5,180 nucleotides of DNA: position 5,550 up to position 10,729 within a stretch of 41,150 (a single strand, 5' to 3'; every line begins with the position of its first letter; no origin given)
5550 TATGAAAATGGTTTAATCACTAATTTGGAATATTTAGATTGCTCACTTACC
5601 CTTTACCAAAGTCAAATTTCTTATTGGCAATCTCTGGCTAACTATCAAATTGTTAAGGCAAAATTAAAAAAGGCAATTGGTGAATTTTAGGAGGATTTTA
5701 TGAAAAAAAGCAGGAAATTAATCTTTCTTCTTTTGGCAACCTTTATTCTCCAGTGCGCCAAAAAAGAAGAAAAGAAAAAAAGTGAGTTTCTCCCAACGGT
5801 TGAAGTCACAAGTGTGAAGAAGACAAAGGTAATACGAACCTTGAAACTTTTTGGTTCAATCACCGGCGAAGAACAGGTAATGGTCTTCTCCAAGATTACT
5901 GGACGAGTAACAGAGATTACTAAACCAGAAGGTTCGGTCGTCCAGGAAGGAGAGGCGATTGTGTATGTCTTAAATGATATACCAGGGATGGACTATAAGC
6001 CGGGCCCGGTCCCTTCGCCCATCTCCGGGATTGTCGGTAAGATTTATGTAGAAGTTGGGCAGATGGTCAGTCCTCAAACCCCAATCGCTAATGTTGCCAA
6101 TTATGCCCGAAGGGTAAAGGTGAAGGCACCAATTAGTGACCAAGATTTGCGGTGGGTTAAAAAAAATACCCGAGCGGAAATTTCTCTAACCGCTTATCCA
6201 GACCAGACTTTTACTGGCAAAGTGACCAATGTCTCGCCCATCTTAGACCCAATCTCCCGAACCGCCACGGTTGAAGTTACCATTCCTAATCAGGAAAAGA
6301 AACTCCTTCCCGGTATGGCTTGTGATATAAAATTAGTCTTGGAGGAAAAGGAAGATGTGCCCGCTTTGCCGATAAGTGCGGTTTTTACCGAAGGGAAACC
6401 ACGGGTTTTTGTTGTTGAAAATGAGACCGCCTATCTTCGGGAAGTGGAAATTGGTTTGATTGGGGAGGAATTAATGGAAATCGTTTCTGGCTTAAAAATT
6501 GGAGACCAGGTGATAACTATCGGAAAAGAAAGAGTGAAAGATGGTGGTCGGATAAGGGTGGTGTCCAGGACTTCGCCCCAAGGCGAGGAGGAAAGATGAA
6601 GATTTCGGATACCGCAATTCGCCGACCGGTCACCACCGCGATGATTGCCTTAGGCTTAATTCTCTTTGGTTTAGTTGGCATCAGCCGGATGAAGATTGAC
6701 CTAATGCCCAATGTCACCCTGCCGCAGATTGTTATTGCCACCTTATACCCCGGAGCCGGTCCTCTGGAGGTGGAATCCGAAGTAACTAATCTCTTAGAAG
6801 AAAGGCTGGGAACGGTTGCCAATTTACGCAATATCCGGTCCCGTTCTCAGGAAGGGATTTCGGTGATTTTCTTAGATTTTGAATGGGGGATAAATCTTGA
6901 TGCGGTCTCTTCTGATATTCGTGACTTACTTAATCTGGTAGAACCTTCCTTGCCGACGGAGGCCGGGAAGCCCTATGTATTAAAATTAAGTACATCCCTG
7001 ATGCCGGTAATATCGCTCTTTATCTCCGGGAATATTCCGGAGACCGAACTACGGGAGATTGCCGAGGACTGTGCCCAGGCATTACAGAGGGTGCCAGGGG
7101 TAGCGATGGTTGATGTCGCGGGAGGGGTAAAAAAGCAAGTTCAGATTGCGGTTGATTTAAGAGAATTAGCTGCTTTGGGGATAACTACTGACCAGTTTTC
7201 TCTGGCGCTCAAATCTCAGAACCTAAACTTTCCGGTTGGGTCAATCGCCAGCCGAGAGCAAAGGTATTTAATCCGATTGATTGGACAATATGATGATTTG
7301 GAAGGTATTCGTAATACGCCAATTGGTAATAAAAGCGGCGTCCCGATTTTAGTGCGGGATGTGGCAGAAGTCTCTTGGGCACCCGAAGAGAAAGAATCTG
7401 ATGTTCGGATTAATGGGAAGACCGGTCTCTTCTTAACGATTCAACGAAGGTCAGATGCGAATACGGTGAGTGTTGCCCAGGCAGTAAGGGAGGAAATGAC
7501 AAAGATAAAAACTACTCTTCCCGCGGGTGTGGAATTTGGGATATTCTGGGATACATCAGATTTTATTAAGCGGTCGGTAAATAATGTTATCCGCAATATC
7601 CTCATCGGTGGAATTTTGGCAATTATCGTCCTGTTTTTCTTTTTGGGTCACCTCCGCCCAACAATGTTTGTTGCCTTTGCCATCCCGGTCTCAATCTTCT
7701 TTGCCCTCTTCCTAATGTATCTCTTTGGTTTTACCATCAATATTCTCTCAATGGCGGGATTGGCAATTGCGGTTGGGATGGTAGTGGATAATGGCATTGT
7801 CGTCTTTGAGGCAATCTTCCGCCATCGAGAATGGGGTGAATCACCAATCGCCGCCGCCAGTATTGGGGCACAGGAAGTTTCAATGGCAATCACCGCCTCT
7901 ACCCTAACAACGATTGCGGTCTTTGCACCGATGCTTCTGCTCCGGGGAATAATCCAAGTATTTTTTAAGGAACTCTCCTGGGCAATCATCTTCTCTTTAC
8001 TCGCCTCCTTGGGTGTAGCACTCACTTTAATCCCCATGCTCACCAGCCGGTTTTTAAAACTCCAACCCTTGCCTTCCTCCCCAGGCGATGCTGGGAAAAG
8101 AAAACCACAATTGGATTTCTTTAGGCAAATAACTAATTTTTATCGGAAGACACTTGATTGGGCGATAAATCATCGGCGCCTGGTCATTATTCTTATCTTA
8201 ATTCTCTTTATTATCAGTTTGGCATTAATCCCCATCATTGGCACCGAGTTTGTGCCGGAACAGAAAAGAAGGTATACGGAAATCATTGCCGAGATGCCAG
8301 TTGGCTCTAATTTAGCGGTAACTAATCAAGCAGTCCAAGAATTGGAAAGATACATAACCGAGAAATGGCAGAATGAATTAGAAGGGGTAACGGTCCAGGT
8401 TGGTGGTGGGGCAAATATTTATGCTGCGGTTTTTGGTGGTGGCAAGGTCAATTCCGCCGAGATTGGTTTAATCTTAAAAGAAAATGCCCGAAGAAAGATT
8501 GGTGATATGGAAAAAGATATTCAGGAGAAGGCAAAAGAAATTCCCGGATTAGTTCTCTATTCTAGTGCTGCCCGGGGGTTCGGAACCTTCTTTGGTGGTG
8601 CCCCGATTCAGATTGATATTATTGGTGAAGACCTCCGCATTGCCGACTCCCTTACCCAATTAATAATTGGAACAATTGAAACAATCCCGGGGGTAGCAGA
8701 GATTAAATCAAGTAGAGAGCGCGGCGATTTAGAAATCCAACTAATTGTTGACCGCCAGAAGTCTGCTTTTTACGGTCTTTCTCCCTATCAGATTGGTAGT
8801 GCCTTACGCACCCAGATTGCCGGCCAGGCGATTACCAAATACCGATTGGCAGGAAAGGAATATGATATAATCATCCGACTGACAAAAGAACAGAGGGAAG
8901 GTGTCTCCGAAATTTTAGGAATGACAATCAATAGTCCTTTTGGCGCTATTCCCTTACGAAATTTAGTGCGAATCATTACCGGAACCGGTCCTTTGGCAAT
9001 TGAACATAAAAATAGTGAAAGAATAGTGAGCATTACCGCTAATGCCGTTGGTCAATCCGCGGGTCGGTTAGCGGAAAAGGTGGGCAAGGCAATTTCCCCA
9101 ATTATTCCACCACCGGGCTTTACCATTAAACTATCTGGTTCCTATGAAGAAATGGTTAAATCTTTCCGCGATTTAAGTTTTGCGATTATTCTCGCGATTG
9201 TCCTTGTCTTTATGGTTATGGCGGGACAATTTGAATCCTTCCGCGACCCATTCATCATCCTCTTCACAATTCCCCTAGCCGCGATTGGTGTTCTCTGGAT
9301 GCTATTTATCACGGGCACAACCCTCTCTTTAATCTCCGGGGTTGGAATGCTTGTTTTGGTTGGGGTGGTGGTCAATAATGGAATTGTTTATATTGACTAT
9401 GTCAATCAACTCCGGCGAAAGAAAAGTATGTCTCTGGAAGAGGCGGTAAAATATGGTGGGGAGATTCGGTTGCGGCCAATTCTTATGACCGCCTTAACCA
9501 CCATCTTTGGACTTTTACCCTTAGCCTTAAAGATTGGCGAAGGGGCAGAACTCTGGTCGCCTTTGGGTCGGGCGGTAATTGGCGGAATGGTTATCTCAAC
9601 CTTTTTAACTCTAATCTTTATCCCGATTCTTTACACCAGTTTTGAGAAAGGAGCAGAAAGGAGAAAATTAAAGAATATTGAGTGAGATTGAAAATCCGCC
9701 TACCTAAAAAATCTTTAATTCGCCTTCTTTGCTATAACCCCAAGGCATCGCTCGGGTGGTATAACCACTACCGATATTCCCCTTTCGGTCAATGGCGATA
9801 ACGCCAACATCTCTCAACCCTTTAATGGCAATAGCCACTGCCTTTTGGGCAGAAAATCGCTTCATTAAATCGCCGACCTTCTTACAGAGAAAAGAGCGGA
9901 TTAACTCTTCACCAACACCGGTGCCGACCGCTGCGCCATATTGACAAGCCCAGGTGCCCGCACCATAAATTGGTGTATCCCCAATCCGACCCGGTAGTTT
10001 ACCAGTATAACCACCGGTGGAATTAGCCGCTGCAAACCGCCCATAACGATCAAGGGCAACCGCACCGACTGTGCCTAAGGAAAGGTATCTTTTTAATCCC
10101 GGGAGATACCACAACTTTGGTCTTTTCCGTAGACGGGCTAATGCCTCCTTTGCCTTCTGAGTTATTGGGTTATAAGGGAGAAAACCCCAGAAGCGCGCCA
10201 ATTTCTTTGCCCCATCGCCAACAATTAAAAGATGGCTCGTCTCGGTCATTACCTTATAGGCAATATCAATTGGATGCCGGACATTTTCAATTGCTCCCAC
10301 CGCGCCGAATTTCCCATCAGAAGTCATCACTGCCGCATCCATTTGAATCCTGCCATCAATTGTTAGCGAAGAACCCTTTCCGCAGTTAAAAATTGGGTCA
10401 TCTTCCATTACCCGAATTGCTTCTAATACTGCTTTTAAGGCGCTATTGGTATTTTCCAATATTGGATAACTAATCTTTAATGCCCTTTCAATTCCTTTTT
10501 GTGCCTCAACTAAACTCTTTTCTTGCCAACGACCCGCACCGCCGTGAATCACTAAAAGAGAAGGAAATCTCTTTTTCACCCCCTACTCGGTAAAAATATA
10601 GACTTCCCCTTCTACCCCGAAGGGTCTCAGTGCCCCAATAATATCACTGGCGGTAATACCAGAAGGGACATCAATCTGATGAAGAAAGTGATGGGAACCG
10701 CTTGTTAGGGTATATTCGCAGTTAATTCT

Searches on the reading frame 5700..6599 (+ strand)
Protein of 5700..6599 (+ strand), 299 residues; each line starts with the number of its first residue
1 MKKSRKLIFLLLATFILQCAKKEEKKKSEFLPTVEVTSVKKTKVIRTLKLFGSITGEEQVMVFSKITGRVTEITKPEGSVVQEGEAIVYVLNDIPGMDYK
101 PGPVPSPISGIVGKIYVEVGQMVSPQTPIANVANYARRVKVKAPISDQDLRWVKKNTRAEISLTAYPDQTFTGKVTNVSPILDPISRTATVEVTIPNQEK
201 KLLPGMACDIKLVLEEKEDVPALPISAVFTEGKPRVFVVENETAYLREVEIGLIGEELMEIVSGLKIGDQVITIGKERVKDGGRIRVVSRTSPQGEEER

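Call 48: search_protein_families(library=pfam, proteins=[window:5700-6599:+], max_evalue=0.00001)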
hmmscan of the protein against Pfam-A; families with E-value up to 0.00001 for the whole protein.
window:5700-6599:+ (299 aa): 3 families
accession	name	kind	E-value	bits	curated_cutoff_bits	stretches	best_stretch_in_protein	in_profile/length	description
PF16576.10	HlyD_D23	-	3.4e-27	95.6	30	1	103-206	110-212/214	Barrel-sandwich domain of CusB or HlyD membrane-fusion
PF13437.12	HlyD_3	-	1e-20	74.9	22.2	1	106-205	4-106/106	HlyD family secretion protein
PF00364.28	Biotin_lipoyl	-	2.2e-06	27.9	22.1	0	103-131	44-72/73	Biotin-requiring enzyme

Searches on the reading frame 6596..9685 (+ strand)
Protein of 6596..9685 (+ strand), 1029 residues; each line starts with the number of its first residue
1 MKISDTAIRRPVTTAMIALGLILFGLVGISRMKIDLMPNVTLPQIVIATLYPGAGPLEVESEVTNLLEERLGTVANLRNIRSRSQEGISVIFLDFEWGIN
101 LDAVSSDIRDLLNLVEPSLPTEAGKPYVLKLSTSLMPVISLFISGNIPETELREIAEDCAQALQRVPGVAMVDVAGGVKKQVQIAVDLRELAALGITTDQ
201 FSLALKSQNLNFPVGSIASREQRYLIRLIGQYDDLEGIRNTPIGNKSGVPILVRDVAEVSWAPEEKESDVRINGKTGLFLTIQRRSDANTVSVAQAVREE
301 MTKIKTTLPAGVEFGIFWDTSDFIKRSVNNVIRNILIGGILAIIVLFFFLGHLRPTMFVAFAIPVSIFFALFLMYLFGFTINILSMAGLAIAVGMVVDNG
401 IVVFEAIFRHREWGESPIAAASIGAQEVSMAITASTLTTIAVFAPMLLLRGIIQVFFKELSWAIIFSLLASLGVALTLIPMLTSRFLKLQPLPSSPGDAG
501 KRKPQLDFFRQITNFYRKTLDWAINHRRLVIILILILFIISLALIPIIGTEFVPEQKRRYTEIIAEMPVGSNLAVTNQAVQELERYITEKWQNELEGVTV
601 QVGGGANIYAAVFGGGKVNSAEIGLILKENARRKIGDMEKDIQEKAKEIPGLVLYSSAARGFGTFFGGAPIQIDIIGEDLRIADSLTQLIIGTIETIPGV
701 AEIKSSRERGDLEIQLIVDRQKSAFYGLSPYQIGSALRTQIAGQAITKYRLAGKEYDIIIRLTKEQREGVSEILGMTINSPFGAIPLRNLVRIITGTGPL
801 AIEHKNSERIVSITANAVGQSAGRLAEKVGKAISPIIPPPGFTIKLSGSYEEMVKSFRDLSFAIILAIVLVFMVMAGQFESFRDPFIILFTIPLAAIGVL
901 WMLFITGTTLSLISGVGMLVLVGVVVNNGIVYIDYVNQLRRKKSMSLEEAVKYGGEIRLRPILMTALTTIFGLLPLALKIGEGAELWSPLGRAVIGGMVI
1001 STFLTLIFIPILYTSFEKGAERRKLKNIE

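Call 48: search_protein_families(library=pfam, proteins=[window:6596-9685:+], max_evalue=0.00001)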
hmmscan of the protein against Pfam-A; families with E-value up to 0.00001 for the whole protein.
window:6596-9685:+ (1029 aa): 2 families
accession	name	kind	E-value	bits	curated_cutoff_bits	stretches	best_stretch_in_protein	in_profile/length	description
PF00873.25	ACR_tran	-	1.3e-243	811.5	28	1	3-1016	1-1020/1021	AcrB/AcrD/AcrF family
PF03176.21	MMPL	-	5.3e-08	32.6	20.5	0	810-1014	91-300/333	MMPL family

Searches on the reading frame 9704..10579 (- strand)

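Call 48: search_protein_families(library=pfam, proteins=[window:9704-10579:-], max_evalue=0.00001)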
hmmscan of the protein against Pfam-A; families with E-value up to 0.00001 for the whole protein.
window:9704-10579:- (291 aa): 1 family
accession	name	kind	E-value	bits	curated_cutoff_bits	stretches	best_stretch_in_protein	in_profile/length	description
PF01112.23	Asparaginase_2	-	1.1e-74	251.8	27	1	8-287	2-302/309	Asparaginase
